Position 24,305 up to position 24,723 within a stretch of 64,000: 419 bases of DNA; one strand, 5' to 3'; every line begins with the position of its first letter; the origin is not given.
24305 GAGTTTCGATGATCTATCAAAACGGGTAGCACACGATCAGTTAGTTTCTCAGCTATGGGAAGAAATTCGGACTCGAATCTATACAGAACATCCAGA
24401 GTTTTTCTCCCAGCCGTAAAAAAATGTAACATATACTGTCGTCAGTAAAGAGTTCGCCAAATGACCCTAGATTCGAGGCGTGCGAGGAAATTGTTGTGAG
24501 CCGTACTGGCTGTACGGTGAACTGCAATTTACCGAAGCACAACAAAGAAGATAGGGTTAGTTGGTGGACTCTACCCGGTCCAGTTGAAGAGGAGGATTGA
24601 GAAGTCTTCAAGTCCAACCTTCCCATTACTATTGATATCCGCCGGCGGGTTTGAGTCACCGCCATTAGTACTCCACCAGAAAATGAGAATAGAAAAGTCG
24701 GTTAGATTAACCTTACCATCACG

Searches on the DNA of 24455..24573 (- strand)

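Call 56: build_rna_model(alignment_id=A7, structure=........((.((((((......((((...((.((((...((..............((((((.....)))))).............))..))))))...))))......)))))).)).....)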
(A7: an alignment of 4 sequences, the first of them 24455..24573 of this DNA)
Model R1 built from alignment A7 (4 sequences, 123 columns); structure: as given.
model positions 122; base pairs 26; branch points 0; effective number of sequences 1.91; information 0.59 bits per position. Calibrated on 0.2 Mb of random sequence (short: E-values are rough).
structure used (alignment columns):
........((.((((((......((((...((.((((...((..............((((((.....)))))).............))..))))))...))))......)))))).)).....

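Call 57: search_with_rna_model(model_id=R1, sources=[window, L001, L002, L003, L004, L005, L006, L007, L008, L009, L010, L011, L012], max_evalue=1)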
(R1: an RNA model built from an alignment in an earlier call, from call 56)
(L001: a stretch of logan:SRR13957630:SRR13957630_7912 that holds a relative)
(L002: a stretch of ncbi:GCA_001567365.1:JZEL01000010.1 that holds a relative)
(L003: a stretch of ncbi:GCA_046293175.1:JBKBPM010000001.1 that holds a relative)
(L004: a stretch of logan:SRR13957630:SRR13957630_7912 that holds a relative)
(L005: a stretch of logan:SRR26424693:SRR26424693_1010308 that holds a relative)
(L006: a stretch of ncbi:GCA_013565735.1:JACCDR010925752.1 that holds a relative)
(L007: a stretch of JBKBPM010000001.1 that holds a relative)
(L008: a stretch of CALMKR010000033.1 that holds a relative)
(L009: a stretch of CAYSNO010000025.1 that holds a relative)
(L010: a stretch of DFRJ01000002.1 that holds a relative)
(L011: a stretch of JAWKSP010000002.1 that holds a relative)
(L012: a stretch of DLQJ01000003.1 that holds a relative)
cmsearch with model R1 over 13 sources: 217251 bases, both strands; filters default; matches with E-value up to 1: 7.
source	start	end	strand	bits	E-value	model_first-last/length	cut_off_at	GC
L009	4539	4660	+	134.6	3.2e-30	1-122/122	no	0.46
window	58540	58659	-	125.1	7.1e-28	1-122/122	no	0.44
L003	6748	6867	+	117.7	4.5e-26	1-122/122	no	0.41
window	24455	24573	-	104.7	7.5e-23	1-122/122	no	0.49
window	3185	3306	-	82.7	2e-17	1-122/122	no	0.44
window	32009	32127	-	59.9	8.6e-12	1-122/122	no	0.34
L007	3867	3988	+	34.2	1.9e-05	1-122/122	no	0.45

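Call 59: search_with_rna_model(model_id=R1, source=window, filters=off, max_evalue=10)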
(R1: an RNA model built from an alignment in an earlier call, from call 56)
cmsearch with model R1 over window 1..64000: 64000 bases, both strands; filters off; matches with E-value up to 10: 9.
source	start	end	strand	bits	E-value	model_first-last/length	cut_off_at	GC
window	58540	58659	-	125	2.1e-28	1-122/122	no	0.44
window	24455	24573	-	104.7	2.2e-23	1-122/122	no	0.49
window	3185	3306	-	82.7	6e-18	1-122/122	no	0.44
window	32009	32127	-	59.9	2.6e-12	1-122/122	no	0.34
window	56950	56996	-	9.8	5.8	1-122/122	no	0.4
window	18762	18826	+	9.4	7.3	1-122/122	no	0.42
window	40354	40473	-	9.4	7.4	1-122/122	no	0.47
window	26661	26712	-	9.3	7.8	1-122/122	no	0.35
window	30264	30310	+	8.9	9.6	1-122/122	no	0.43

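Call 68: search_with_rna_model(model_id=R1, sources=[L013, L014, L015, L016, L017, L018, L019, L020, L021, L022, L023, L024, L025, L026, L027, L028, L029, L030, L031, L032, L033, L034, L035, L036, L037, L038, L039, L040, L041, L042, L043, L044, L045, L046, L047, L048, L049, L050, L051, L052, L053, L054, L055, L056, L057, L058, L059, L060, L061, L062, L063, L064, L065, L066, L067, L068, L069, L070, L071, L072, L073, L074, L075, L076, L077, L078, L079, L080, L081, L082, L083, L084, L085, L086, L087, L088, L089, L090, L091, L092], max_evalue=0.01)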
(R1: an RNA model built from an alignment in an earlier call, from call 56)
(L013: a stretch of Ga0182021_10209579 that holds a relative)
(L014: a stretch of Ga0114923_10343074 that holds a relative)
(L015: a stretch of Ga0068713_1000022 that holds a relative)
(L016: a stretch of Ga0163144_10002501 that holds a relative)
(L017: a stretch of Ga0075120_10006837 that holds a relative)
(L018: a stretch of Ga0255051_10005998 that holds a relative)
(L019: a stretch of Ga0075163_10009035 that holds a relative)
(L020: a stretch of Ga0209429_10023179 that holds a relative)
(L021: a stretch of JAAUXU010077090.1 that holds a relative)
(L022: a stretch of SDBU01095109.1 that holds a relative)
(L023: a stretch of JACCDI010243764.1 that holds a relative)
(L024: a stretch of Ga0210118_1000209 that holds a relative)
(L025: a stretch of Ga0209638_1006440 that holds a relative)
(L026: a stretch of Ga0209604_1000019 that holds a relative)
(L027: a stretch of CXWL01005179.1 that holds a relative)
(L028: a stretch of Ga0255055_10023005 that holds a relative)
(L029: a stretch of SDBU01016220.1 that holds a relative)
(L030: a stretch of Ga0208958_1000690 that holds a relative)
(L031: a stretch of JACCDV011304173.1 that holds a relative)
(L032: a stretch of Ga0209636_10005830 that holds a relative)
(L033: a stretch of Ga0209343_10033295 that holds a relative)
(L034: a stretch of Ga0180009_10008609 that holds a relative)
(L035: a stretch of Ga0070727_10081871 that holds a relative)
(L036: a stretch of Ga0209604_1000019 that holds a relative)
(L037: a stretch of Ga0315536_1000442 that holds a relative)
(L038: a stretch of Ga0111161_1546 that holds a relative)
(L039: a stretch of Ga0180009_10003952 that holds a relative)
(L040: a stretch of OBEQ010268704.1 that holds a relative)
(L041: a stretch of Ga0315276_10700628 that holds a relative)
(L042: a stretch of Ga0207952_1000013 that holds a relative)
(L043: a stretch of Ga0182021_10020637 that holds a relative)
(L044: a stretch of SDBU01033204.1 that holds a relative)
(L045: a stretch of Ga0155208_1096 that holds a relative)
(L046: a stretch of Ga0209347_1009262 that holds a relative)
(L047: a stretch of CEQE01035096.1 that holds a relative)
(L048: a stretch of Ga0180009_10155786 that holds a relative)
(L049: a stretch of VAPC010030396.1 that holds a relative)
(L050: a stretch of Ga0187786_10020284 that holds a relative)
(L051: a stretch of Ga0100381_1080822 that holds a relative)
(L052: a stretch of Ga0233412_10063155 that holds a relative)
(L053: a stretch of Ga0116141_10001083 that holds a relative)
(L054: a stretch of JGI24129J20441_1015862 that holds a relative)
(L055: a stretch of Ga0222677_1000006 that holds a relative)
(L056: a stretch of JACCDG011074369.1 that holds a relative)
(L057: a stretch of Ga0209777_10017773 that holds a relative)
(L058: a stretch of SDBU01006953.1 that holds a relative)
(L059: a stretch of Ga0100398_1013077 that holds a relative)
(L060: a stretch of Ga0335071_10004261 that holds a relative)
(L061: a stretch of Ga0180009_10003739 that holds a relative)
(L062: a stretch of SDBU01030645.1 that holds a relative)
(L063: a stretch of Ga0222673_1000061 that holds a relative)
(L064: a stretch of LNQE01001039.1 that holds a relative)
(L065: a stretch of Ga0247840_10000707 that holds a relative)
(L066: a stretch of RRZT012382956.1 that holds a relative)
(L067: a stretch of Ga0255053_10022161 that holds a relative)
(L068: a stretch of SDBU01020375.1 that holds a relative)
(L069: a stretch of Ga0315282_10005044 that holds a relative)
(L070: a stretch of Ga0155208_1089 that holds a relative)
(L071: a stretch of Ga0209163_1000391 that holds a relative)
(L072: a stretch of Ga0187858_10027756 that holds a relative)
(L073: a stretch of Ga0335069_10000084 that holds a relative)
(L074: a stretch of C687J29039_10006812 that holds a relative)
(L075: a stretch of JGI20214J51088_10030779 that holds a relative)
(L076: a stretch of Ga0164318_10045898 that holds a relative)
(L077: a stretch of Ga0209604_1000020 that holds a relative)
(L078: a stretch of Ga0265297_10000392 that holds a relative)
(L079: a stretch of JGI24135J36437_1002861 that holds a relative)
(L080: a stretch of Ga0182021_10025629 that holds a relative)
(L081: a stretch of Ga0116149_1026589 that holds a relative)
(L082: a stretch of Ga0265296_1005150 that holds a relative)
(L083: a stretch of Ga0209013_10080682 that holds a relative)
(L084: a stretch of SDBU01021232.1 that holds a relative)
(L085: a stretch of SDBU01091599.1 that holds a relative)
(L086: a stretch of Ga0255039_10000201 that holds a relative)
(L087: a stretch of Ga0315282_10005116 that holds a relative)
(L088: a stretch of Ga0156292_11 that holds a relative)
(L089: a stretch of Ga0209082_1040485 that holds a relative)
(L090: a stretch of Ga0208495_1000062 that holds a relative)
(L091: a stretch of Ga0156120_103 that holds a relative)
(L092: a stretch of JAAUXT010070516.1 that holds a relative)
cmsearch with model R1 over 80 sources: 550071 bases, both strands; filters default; matches with E-value up to 0.01: 75.
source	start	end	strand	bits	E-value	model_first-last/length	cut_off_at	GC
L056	879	1002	+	60.9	1.2e-11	1-122/122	no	0.52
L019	9072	9189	+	59.3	3.1e-11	1-122/122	no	0.44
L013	1434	1555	-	57.5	8.7e-11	1-122/122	no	0.5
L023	392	516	-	55.9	2.1e-10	1-122/122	no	0.5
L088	525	646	+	54.9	3.7e-10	1-122/122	no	0.47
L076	656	775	+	54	6.1e-10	1-122/122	no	0.38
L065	276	396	-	53.5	8e-10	1-122/122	no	0.49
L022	1549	1668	-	53.5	8.1e-10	1-122/122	no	0.47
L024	3405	3525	-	52.6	1.4e-09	1-122/122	no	0.47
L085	445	564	-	52.4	1.6e-09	1-122/122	no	0.52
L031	1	108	+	52.2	1.8e-09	11-122/122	5'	0.45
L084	5868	5987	+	52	1.9e-09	1-122/122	no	0.51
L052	226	346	-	51.8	2.2e-09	1-122/122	no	0.46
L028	2890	3010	+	51.4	2.7e-09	1-122/122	no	0.45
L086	6539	6659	-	51.3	2.9e-09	1-122/122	no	0.46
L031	7907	8027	+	50.8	3.9e-09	1-122/122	no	0.4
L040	4313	4435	+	50.4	4.7e-09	1-122/122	no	0.54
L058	9582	9701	-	50.4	4.8e-09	1-122/122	no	0.47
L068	3721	3840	-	50.3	5.1e-09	1-122/122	no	0.47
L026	11620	11739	+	50.2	5.3e-09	1-122/122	no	0.56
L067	1053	1173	-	49.8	6.8e-09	1-122/122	no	0.48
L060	7392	7513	+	49.6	7.5e-09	1-122/122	no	0.51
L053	7412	7531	+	49.1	1e-08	1-122/122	no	0.57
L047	4506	4625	-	49.1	1e-08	1-122/122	no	0.47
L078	3820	3943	-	49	1.1e-08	1-122/122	no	0.55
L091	6071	6193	-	49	1.1e-08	1-122/122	no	0.47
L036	3498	3617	+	48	1.9e-08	1-122/122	no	0.57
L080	3368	3487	-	47.7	2.2e-08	1-122/122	no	0.6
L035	939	1059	-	47.4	2.7e-08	1-122/122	no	0.47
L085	1263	1382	+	46.2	5.2e-08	1-122/122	no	0.48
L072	1180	1287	-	46.1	5.5e-08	1-122/122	no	0.56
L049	122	241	+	45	1e-07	1-122/122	no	0.47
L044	4105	4228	+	45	1.1e-07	1-122/122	no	0.49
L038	2156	2275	-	44.2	1.7e-07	1-122/122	no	0.48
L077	7447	7566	+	43.8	2.1e-07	1-122/122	no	0.55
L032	10521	10594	-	43.7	2.1e-07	27-99/122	no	0.54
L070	10349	10471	-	43.3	2.7e-07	1-122/122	no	0.58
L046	5709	5828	-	42.8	3.7e-07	1-122/122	no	0.51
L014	543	662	+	42.2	5e-07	1-122/122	no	0.52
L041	741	860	-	40.8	1.1e-06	1-122/122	no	0.51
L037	3613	3733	-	40.6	1.3e-06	1-122/122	no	0.51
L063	712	835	+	40.5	1.4e-06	1-122/122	no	0.48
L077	8820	8939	+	40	1.8e-06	1-122/122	no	0.55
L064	12724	12846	-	39.9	1.9e-06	1-122/122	no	0.52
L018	2255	2356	+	39.3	2.6e-06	1-122/122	no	0.52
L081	2806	2926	+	38.9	3.3e-06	1-122/122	no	0.52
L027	439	560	+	38.2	5e-06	1-122/122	no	0.41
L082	8872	8994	-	38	5.4e-06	1-122/122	no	0.5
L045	8629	8750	+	37.8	6.2e-06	1-122/122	no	0.58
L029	7777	7874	-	37.6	7e-06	24-122/122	5'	0.5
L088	2794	2912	-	37.4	7.9e-06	1-122/122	no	0.46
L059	4125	4245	-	36.9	1e-05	1-122/122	no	0.52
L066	914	1034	-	36.3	1.4e-05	1-122/122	no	0.52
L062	5208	5293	+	36.3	1.4e-05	20-108/122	no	0.51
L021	2199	2316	+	36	1.7e-05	1-122/122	no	0.58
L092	592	709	+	36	1.7e-05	1-122/122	no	0.58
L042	11658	11781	+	34.9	3.3e-05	1-122/122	no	0.57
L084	3681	3795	-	34.5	3.9e-05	1-122/122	no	0.51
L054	91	212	+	34.5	4.1e-05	1-122/122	no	0.5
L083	2036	2156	-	34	5.3e-05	1-122/122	no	0.47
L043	4400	4515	+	32.9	0.0001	1-122/122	no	0.57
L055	223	340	+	32.8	0.0001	1-122/122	no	0.47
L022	1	91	+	32.8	0.0001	33-122/122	5'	0.49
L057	6902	7023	+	32.6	0.00012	1-122/122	no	0.48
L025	2415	2537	-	32.2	0.00015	1-122/122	no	0.48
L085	2609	2699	-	31.2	0.00027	29-122/122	5'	0.51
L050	1384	1460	+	30.2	0.00047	25-101/122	no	0.64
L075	181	298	+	29.9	0.00056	1-122/122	no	0.6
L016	4597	4712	-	29.7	0.00062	1-122/122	no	0.47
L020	638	759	-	29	0.0009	1-122/122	no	0.49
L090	2959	3035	-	27.9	0.0017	25-101/122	no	0.55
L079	1474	1596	+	27.1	0.0027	1-122/122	no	0.5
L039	5512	5628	-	27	0.0029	1-122/122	no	0.5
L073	442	562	-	26.1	0.0047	1-122/122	no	0.47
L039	8821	8943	+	25.7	0.0061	1-122/122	no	0.46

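Call 69: search_with_rna_model(model_id=R1, sources=[window, L003, L007, L009, L013, L014, L016, L018, L019, L020, L021, L022, L023, L024, L025, L026, L027, L028, L029, L031, L032, L035, L036, L037, L038, L039, L040, L041, L042, L043, L044, L045, L046, L047, L049, L050, L052, L053, L054, L055, L056, L057, L058, L059, L060, L062, L063, L064, L065, L066, L067, L068, L070, L072, L073, L075, L076, L077, L078, L079, L080, L081, L082, L083, L084, L085, L086, L088, L090, L091, L092], max_evalue=0.0001, make_alignment=true)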
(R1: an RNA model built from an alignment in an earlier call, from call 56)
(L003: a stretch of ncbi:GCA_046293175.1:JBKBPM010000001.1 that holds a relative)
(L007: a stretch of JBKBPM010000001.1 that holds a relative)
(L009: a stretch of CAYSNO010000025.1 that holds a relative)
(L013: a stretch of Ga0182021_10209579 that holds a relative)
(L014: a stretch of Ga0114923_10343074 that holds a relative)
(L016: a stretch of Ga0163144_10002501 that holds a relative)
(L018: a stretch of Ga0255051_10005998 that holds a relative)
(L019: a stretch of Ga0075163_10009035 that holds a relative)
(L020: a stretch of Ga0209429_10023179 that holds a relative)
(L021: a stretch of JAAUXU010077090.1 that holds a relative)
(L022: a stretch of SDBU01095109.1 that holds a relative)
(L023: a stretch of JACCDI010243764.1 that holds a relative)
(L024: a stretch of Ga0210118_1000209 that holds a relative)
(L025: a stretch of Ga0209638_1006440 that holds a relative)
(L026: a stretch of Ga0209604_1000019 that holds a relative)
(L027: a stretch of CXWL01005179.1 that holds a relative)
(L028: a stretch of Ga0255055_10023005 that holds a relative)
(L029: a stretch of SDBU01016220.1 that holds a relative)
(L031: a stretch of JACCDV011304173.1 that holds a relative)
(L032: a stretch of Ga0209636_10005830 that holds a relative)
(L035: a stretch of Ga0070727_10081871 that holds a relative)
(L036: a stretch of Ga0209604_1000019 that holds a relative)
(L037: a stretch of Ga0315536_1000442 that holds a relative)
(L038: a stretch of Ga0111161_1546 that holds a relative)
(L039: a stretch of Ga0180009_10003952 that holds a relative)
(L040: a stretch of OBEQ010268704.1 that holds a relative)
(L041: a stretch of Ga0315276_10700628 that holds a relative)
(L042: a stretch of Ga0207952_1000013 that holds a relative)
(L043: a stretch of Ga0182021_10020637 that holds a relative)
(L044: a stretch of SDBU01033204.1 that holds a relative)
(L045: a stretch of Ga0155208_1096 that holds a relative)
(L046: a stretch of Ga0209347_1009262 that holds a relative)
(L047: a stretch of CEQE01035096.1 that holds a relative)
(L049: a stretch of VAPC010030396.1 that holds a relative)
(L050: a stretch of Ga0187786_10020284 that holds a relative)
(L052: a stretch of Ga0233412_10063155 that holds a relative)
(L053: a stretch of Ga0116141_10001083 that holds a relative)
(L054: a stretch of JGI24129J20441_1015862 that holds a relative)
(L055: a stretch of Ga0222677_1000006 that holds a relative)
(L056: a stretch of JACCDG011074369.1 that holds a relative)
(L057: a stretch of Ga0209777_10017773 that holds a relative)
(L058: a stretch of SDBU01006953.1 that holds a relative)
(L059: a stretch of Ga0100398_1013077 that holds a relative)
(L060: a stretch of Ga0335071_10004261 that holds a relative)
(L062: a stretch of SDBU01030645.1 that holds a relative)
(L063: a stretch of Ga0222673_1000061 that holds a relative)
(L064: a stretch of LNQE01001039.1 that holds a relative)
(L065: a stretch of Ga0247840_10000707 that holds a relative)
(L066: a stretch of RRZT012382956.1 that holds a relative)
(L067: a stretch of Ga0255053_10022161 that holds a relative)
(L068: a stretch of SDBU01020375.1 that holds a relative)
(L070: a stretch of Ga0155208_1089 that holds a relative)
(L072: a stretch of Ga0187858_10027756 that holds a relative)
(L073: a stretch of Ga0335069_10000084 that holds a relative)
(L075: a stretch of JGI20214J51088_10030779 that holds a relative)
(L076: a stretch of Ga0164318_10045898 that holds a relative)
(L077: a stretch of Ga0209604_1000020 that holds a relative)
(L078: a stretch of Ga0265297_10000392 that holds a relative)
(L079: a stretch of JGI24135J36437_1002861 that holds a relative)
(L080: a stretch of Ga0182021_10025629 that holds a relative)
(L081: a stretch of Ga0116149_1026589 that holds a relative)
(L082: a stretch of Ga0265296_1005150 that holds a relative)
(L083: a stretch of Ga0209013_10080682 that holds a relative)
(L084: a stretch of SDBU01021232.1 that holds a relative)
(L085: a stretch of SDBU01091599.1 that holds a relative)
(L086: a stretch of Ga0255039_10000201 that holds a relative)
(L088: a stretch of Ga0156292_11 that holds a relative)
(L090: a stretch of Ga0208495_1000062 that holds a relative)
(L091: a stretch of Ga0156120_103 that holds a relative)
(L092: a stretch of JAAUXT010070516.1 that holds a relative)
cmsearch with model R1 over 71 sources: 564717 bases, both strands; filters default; matches with E-value up to 0.0001: 67.
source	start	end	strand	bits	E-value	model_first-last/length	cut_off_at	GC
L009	4539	4660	+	134.6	8.3e-30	1-122/122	no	0.46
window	58540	58659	-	125.1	1.8e-27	1-122/122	no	0.44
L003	6748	6867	+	117.7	1.2e-25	1-122/122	no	0.41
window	24455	24573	-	104.7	1.9e-22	1-122/122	no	0.49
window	3185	3306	-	82.7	5.2e-17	1-122/122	no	0.44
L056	879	1002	+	60.9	1.3e-11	1-122/122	no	0.52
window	32009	32127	-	59.9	2.2e-11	1-122/122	no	0.34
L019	9072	9189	+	59.3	3.2e-11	1-122/122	no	0.44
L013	1434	1555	-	57.5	8.9e-11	1-122/122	no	0.5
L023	392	516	-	55.9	2.1e-10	1-122/122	no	0.5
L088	525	646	+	54.9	3.8e-10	1-122/122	no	0.47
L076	656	775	+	54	6.2e-10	1-122/122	no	0.38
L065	276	396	-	53.5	8.2e-10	1-122/122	no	0.49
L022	1549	1668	-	53.5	8.3e-10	1-122/122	no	0.47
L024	3405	3525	-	52.6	1.4e-09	1-122/122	no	0.47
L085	445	564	-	52.4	1.6e-09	1-122/122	no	0.52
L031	1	108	+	52.2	1.8e-09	11-122/122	5'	0.45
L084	5868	5987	+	52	2e-09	1-122/122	no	0.51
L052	226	346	-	51.8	2.2e-09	1-122/122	no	0.46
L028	2890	3010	+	51.4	2.8e-09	1-122/122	no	0.45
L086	6539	6659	-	51.3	2.9e-09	1-122/122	no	0.46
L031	7907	8027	+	50.8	4e-09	1-122/122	no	0.4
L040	4313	4435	+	50.4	4.8e-09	1-122/122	no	0.54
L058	9582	9701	-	50.4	4.9e-09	1-122/122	no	0.47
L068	3721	3840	-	50.3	5.3e-09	1-122/122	no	0.47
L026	11620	11739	+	50.2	5.4e-09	1-122/122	no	0.56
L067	1053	1173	-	49.8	7e-09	1-122/122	no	0.48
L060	7392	7513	+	49.6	7.7e-09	1-122/122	no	0.51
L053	7412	7531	+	49.1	1e-08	1-122/122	no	0.57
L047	4506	4625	-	49.1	1.1e-08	1-122/122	no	0.47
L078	3820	3943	-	49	1.1e-08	1-122/122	no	0.55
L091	6071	6193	-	49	1.1e-08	1-122/122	no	0.47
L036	3498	3617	+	48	2e-08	1-122/122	no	0.57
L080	3368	3487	-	47.7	2.2e-08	1-122/122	no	0.6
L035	939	1059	-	47.4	2.8e-08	1-122/122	no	0.47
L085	1263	1382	+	46.2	5.3e-08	1-122/122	no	0.48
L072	1180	1287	-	46.1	5.6e-08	1-122/122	no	0.56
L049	122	241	+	45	1.1e-07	1-122/122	no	0.47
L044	4105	4228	+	45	1.1e-07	1-122/122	no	0.49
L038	2156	2275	-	44.2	1.7e-07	1-122/122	no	0.48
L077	7447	7566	+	43.8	2.1e-07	1-122/122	no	0.55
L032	10521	10594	-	43.7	2.2e-07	27-99/122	no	0.54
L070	10349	10471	-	43.3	2.8e-07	1-122/122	no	0.58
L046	5709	5828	-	42.8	3.8e-07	1-122/122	no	0.51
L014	543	662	+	42.2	5.2e-07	1-122/122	no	0.52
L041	741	860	-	40.8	1.2e-06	1-122/122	no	0.51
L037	3613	3733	-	40.6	1.3e-06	1-122/122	no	0.51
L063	712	835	+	40.5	1.4e-06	1-122/122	no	0.48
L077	8820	8939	+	40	1.8e-06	1-122/122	no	0.55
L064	12724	12846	-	39.9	2e-06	1-122/122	no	0.52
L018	2255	2356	+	39.3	2.7e-06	1-122/122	no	0.52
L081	2806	2926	+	38.9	3.4e-06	1-122/122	no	0.52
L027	439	560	+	38.2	5.1e-06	1-122/122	no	0.41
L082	8872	8994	-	38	5.6e-06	1-122/122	no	0.5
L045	8629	8750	+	37.8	6.3e-06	1-122/122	no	0.58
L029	7777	7874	-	37.6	7.2e-06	24-122/122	5'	0.5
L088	2794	2912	-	37.4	8.1e-06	1-122/122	no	0.46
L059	4125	4245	-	36.9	1.1e-05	1-122/122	no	0.52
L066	914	1034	-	36.3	1.5e-05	1-122/122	no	0.52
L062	5208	5293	+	36.3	1.5e-05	20-108/122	no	0.51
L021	2199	2316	+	36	1.7e-05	1-122/122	no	0.58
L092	592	709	+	36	1.7e-05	1-122/122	no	0.58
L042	11658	11781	+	34.9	3.4e-05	1-122/122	no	0.57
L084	3681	3795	-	34.5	4e-05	1-122/122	no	0.51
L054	91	212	+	34.5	4.2e-05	1-122/122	no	0.5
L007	3867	3988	+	34.2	4.8e-05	1-122/122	no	0.45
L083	2036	2156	-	34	5.5e-05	1-122/122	no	0.47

Alignment A9: 67 matches aligned to the model, 155 columns, each read 5' to 3' on its own strand. Consensus structure (alignment columns), stored with it:
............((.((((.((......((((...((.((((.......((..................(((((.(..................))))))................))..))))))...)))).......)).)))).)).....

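Call 89: search_with_rna_model(model_id=R1, sources=[L093, L094, L095, L096, L097, L098, L099, L100, L101, L102, L103, L104, L105, L106, L107, L108, L109, L110, L111, L112, L113, L114, L115, L116, L117, L118, L119, L120, L121, L122, L123, L124, L125, L126, L127, L128, L129, L130, L131, L132], max_evalue=0.001)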
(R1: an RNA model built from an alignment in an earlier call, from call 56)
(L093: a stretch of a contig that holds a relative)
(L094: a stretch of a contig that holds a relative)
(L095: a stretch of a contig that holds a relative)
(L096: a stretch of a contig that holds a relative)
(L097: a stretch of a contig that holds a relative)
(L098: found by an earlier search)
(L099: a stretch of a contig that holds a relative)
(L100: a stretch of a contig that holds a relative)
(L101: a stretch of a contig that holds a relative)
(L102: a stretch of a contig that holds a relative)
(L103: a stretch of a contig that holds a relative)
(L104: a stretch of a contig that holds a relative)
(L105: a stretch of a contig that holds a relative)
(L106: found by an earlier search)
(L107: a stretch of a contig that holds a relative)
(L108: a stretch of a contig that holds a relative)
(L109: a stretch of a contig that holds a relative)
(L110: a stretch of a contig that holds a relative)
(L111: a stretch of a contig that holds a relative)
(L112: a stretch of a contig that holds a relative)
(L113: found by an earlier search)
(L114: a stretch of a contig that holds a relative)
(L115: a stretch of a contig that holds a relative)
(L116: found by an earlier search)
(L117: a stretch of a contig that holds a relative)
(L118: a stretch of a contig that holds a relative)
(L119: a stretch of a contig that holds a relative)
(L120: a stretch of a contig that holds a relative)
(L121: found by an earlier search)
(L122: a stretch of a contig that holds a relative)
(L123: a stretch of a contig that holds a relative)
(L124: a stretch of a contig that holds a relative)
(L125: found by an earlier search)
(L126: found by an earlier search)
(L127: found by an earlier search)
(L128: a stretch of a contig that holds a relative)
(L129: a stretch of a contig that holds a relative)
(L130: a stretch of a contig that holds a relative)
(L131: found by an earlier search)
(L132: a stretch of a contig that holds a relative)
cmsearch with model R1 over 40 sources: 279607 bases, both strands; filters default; matches with E-value up to 0.001: 38.
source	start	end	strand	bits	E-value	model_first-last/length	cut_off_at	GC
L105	1957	2076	+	120.7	1.1e-26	1-122/122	no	0.46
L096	4450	4568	+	75.3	1.8e-15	1-122/122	no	0.44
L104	4243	4365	-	70.1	3.4e-14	1-122/122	no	0.39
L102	2200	2322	-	69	6.4e-14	1-122/122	no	0.5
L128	2532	2653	-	63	1.9e-12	1-122/122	no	0.44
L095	3774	3883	+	63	1.9e-12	1-122/122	no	0.42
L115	11802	11923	+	62.5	2.5e-12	1-122/122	no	0.41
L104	5844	5964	+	61.7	3.9e-12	1-122/122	no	0.45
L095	5342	5455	+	61.6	4.3e-12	1-122/122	no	0.35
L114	380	500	-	60.3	8.8e-12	1-122/122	no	0.48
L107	5550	5667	+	60.2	9.3e-12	1-122/122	no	0.57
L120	5359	5477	+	59.2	1.6e-11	1-122/122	no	0.47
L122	5085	5205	+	57.3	4.7e-11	1-122/122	no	0.48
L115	8991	9115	+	54.9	1.9e-10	1-122/122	no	0.38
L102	5992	6113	-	54.1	3e-10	1-122/122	no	0.51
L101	258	381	-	52.9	6e-10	1-122/122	no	0.45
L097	23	142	-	52.8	6.1e-10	1-122/122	no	0.44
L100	4106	4226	+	49.7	3.6e-09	1-122/122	no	0.52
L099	1131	1248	+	48.6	6.6e-09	1-122/122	no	0.42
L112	1013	1132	-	48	9.6e-09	1-122/122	no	0.57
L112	1182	1301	-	48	9.6e-09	1-122/122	no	0.57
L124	224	339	-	45.8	3.4e-08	1-122/122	no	0.53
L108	2538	2655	-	45.6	3.8e-08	1-122/122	no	0.57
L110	184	304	-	45.3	4.4e-08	1-122/122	no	0.45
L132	2680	2800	+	45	5.4e-08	1-122/122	no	0.45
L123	684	801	+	44.1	8.7e-08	1-122/122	no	0.49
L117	6403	6522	-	43.2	1.5e-07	1-122/122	no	0.58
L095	273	396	+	41.5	3.9e-07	1-122/122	no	0.36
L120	4559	4679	+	41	5.1e-07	1-122/122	no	0.43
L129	630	750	-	41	5.2e-07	1-122/122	no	0.45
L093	401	520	-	40.6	6.5e-07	1-122/122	no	0.48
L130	1981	2099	+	39.4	1.3e-06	1-122/122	no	0.51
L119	1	112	+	36.8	5.7e-06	5-122/122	5'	0.54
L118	5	98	-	36.6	6.3e-06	15-111/122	no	0.5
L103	2284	2401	+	34.7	1.8e-05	1-122/122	no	0.45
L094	6361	6465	-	32.7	5.8e-05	12-114/122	no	0.54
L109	2266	2385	+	30.1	0.00025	1-122/122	no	0.68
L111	3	79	-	27.7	0.001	25-101/122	no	0.35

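Call 107: build_rna_model(alignment_id=A9)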
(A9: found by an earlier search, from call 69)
Model R2 built from alignment A9 (67 sequences, 155 columns); structure: stored with the alignment.
model positions 123; base pairs 26; branch points 0; effective number of sequences 5.82; information 0.59 bits per position. Calibrated on 0.2 Mb of random sequence (short: E-values are rough).
structure used (alignment columns):
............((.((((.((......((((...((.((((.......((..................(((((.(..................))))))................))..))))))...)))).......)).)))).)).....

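Call 108: search_with_rna_model(model_id=R2, source=window, filters=off, max_evalue=1)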
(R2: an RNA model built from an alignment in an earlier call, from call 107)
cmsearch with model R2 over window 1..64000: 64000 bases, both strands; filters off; matches with E-value up to 1: 6.
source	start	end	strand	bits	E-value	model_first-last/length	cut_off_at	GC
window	58540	58659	-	91.7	5.6e-27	1-123/123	no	0.44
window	24451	24573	-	82.5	5.6e-24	1-123/123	no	0.48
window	3185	3306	-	78.2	1.4e-22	1-123/123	no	0.44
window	32009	32127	-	71.8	1.7e-20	1-123/123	no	0.34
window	56141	56190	-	14.2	0.11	1-123/123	no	0.44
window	49096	49167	+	11.5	0.86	1-123/123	no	0.4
